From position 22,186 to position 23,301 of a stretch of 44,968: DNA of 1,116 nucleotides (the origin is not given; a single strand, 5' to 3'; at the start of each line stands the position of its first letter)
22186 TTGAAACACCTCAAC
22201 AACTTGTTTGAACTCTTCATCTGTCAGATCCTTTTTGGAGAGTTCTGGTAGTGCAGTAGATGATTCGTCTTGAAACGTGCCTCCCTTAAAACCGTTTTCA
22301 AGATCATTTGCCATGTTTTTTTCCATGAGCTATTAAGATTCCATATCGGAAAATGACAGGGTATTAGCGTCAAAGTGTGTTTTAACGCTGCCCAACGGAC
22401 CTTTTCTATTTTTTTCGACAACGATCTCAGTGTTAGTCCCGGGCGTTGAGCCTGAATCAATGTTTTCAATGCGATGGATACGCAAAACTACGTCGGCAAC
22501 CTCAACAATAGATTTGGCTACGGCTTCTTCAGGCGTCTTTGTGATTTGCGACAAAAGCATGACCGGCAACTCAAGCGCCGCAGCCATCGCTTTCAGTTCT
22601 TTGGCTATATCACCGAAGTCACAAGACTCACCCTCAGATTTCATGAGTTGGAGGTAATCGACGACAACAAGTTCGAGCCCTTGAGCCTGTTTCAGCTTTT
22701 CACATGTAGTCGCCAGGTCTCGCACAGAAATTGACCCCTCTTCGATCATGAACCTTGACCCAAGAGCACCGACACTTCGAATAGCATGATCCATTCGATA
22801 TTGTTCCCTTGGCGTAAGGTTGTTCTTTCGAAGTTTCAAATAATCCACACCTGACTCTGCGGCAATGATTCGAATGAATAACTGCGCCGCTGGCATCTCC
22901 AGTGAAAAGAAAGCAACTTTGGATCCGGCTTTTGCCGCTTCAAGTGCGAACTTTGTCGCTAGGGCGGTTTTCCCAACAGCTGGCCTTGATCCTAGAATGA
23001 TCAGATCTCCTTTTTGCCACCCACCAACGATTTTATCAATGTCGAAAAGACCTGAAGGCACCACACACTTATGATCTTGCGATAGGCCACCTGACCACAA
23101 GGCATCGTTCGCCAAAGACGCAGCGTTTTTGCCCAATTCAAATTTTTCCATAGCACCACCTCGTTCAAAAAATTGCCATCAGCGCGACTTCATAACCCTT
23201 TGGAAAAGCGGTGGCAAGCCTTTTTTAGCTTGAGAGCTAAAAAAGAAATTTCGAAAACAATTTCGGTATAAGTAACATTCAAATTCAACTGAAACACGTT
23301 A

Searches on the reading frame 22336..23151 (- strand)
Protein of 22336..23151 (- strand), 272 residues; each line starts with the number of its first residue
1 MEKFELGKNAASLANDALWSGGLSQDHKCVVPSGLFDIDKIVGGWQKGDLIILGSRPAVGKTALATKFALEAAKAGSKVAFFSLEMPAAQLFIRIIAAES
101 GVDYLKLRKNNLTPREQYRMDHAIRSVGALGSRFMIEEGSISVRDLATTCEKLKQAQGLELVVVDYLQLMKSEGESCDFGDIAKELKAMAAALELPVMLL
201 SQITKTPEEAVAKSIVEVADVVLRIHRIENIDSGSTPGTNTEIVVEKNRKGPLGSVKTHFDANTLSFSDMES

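Call 26: search_protein_families(library=pfam, proteins=[window:22336-23151:-], max_evalue=0.01)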
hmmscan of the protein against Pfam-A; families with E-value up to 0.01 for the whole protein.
window:22336-23151:- (272 aa): 4 families
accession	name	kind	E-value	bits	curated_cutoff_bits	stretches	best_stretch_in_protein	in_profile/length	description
PF03796.21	DnaB_C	-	1.7e-54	185.3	27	1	31-268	2-254/255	DnaB-like helicase C terminal domain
PF06745.19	ATPase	-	7.9e-12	45.5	26.6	1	31-249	1-206/231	KaiC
PF13481.12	AAA_25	-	1.1e-10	41.9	27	1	39-206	23-193/195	AAA domain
PF01695.23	IstB_IS21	-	0.00068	19.6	24.1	1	49-85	94-129/238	IstB-like ATP binding protein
